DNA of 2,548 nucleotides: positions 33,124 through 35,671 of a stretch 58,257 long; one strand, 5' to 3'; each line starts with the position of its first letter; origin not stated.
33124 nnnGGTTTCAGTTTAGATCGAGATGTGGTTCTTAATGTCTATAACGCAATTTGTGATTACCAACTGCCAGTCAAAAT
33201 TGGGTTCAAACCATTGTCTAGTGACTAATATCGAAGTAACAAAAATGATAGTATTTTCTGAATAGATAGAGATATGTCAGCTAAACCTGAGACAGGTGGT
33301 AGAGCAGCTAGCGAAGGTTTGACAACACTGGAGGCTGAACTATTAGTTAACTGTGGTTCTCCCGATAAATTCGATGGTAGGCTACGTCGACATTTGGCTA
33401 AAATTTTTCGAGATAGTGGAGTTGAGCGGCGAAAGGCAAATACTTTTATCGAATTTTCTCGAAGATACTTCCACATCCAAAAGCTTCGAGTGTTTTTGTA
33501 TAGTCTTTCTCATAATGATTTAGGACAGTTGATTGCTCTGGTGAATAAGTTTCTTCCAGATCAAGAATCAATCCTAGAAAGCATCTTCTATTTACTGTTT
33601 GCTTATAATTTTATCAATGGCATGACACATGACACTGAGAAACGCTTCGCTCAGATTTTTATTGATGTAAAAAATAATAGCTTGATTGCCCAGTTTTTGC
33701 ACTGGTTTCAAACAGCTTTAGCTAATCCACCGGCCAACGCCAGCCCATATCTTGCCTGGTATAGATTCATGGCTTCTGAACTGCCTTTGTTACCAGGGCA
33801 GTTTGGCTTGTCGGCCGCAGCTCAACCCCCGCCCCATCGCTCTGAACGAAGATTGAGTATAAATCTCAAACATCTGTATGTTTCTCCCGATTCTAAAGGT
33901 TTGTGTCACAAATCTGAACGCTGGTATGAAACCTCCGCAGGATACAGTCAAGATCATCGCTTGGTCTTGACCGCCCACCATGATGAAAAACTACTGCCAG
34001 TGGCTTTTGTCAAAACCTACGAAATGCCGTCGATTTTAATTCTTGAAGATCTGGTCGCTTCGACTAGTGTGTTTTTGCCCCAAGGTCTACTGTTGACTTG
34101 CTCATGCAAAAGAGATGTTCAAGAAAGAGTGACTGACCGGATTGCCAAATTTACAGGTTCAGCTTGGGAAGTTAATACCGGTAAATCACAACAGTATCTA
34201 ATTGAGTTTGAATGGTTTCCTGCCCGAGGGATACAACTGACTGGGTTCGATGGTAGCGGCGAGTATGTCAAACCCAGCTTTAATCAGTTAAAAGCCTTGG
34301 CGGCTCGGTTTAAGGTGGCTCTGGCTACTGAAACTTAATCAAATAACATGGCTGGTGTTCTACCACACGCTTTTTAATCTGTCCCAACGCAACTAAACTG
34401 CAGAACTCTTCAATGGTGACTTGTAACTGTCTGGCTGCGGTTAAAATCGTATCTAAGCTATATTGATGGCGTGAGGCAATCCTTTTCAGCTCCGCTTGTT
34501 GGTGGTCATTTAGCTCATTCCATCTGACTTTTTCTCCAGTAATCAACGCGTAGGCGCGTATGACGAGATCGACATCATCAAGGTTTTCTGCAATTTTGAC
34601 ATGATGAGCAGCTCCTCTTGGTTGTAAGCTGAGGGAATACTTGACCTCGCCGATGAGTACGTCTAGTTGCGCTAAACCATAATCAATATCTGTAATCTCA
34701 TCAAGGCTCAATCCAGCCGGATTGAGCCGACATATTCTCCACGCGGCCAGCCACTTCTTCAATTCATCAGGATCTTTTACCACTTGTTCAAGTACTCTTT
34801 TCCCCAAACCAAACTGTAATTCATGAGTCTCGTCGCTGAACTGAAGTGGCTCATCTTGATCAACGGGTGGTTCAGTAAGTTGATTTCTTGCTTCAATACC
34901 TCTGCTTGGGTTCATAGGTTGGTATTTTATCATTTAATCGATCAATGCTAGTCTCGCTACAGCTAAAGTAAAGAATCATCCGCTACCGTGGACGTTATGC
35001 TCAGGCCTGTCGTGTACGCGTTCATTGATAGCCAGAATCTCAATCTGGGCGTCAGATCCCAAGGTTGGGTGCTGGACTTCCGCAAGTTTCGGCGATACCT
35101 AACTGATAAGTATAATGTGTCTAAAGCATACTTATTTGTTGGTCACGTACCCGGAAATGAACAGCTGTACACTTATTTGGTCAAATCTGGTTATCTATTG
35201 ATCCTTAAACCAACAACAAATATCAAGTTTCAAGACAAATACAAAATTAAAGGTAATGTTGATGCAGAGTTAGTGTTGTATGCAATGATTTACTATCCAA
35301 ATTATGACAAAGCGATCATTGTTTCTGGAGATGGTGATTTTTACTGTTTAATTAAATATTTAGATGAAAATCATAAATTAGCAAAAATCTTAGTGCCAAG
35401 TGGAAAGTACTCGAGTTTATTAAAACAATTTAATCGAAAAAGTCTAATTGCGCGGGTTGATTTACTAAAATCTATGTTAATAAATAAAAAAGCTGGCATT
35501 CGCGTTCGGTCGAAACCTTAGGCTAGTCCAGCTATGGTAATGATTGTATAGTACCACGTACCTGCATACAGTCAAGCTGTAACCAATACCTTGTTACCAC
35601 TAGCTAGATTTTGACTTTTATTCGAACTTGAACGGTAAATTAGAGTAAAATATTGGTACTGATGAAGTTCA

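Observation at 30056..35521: Six-gene orphan island with two nuclease-like proteins and an HTH protein, wedged into the envelope-glycan super-locus: candidate undescribed conflict/defence-type system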

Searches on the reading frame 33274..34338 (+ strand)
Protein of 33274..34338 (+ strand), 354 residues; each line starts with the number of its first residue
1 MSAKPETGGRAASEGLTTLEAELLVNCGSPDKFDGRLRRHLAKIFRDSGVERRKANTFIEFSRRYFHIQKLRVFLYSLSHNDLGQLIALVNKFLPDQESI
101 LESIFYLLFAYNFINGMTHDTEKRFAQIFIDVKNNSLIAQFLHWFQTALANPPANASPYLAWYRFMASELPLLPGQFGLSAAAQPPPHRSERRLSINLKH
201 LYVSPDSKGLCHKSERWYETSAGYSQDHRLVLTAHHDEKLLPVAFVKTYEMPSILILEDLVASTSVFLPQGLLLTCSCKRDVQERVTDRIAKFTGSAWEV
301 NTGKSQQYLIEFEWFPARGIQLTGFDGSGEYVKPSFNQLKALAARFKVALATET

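Call 3: search_protein_families(library=pfam, proteins=[window:33274-34338:+], max_evalue=1)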
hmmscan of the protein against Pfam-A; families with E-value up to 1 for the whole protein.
window:33274-34338:+ (354 aa): 0 families

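Call 4: search_protein_families(library=padloc, proteins=[window:33274-34338:+], max_evalue=1)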
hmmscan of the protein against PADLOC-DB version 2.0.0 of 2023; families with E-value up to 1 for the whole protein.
window:33274-34338:+ (354 aa): 0 families

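Call 5: search_protein_families(library=ncbifam, proteins=[window:33274-34338:+], max_evalue=1)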
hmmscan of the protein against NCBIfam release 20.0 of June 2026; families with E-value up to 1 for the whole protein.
window:33274-34338:+ (354 aa): 0 families

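Call 19: search_protein_families(library=phrogs, proteins=[window:33274-34338:+], max_evalue=1)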
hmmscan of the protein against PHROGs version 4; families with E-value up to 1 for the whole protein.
window:33274-34338:+ (354 aa): 0 families

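Call 42: find_homologous_proteins(query=window:33274-34338:+, max_evalue=0.01)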
Query window:33274-34338:+ (354 aa): 1 proteins with E <= 0.01 among 6358 candidates.
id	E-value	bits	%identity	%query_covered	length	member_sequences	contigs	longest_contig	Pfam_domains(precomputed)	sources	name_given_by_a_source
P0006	7.1e-238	806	100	100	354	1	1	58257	-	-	-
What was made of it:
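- P4 is nowhere else (also call 42). P4 has no detectable homologue (call 42).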

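Call 67: search_solved_structures(query=window:33274-34338:+, max_evalue=5)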
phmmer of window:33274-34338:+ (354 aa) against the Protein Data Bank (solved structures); distinct sequences matched with E-value up to 5: 0.

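Call 71: find_related_loci(query=window:33274-34338:+, collection=viral_contigs, flank=5000)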
Query window:33274-34338:+ (354 aa) in viral_contigs; peptide patterns used: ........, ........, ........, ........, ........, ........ (x = any residue, [..] = any of these).
No stretch of DNA in the collection matches any of the patterns.

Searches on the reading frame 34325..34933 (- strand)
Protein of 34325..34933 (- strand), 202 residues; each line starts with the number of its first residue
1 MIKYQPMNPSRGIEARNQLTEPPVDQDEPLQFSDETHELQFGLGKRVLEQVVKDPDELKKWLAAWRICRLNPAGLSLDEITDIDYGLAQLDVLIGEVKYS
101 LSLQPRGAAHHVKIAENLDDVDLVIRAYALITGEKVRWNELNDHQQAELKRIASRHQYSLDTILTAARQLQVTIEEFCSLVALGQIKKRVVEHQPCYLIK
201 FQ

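Call 3: search_protein_families(library=pfam, proteins=[window:34325-34933:-], max_evalue=1)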
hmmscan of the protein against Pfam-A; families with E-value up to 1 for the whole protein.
window:34325-34933:- (202 aa): 0 families
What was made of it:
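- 34325..34933 (-): P5: 202-aa protein of unknown family. It is transcribed divergently from the NYN gene across a 54-nt spacer and overlaps the 3' end of P4 by 14 nt. The claimed HTH is not supported. No HTH model hit: call 3.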

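Call 4: search_protein_families(library=padloc, proteins=[window:34325-34933:-], max_evalue=1)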
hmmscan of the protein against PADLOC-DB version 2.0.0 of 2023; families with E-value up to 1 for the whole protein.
window:34325-34933:- (202 aa): 0 families

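Call 5: search_protein_families(library=ncbifam, proteins=[window:34325-34933:-], max_evalue=1)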
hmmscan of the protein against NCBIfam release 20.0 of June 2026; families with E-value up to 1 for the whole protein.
window:34325-34933:- (202 aa): 0 families

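Call 19: search_protein_families(library=phrogs, proteins=[window:34325-34933:-], max_evalue=1)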
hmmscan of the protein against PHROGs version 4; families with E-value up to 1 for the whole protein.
window:34325-34933:- (202 aa): 2 families
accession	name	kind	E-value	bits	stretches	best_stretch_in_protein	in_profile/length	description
phrog_23700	-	unknown function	0.15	12.5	1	128-135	9-16/27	-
phrog_1496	-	head and packaging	0.28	12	0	122-174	46-96/137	terminase small subunit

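Call 66: search_solved_structures(query=A4, max_evalue=5)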
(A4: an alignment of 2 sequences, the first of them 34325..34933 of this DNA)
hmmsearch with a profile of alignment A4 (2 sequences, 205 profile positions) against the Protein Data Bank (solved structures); distinct sequences matched with E-value up to 5: 0.
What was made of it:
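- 34325..34933 (-): No PDB hit: call 66.
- On Excisionase/MerR-type HTH (e.g. HTH_17), P5: No PDB profile hit (call 66).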

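Call 72: find_related_loci(query=A4, collection=viral_contigs, flank=5000)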
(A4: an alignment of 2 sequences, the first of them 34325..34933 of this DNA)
Query A4 (202 aa) in viral_contigs; peptide patterns used: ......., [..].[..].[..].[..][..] (x = any residue, [..] = any of these).
57 stretches matched a pattern, but none encodes a relative of the query by tblastn (E <= 1e-3).

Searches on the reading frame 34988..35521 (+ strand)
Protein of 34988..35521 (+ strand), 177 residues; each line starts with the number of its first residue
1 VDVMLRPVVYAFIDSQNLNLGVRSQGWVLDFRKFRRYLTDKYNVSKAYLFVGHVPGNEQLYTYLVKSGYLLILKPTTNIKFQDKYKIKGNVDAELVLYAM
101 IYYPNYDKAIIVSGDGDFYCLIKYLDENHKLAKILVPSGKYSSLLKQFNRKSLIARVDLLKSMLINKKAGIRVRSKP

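Call 3: search_protein_families(library=pfam, proteins=[window:34988-35521:+], max_evalue=1)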
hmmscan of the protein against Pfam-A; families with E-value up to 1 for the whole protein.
window:34988-35521:+ (177 aa): 1 family
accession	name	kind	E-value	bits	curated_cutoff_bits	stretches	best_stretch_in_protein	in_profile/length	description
PF01936.24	NYN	-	3.4e-15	57.3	24.2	1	11-137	4-126/145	NYN domain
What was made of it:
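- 34988..35521 (+): P6: stand-alone NYN (LabA-like, PIN-related) predicted RNase with intact acidic residues. PF01936 E=3.4e-15: call 3.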

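Call 4: search_protein_families(library=padloc, proteins=[window:34988-35521:+], max_evalue=1)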
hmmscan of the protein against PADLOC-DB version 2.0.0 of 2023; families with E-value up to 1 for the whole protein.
window:34988-35521:+ (177 aa): 2 families
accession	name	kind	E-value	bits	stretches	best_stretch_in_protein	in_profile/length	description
PDLC01154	NYN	-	1.1e-05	22.9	1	8-148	147-288/310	"LabA-like protein, NYN family nuclease"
PDLC04163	HEC-09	-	2.1e-05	22.3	1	101-163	118-183/203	-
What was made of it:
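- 34988..35521 (+): PADLOC NYN model E=1.1e-5: call 4.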

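Call 5: search_protein_families(library=ncbifam, proteins=[window:34988-35521:+], max_evalue=1)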
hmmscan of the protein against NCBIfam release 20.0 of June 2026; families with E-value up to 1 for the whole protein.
window:34988-35521:+ (177 aa): 1 family
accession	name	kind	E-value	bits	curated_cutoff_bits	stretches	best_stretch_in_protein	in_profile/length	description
TIGR00288.1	TIGR00288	hypoth_equivalog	0.017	14.9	178.45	1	88-152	86-152/160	TIGR00288 family NYN domain-containing protein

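Call 19: search_protein_families(library=phrogs, proteins=[window:34988-35521:+], max_evalue=1)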
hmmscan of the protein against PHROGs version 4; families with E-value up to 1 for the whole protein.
window:34988-35521:+ (177 aa): 1 family
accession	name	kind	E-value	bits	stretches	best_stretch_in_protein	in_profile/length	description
phrog_107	-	DNA, RNA and nucleotide metabolism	0.0048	17.1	1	103-124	240-261/542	exonuclease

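Call 82: find_encoding_contigs(protein=window:34997-35521:+, flank=8000, max_places=8)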
Protein window:34997-35521:+ (174 aa): 2 contigs read that carry it; 1 place shown.
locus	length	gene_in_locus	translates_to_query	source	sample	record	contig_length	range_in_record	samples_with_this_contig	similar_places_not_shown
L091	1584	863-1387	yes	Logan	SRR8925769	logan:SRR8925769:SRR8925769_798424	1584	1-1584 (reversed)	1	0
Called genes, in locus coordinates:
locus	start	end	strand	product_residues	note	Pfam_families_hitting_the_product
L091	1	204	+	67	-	?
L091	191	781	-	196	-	-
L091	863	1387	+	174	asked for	PF01936:NYN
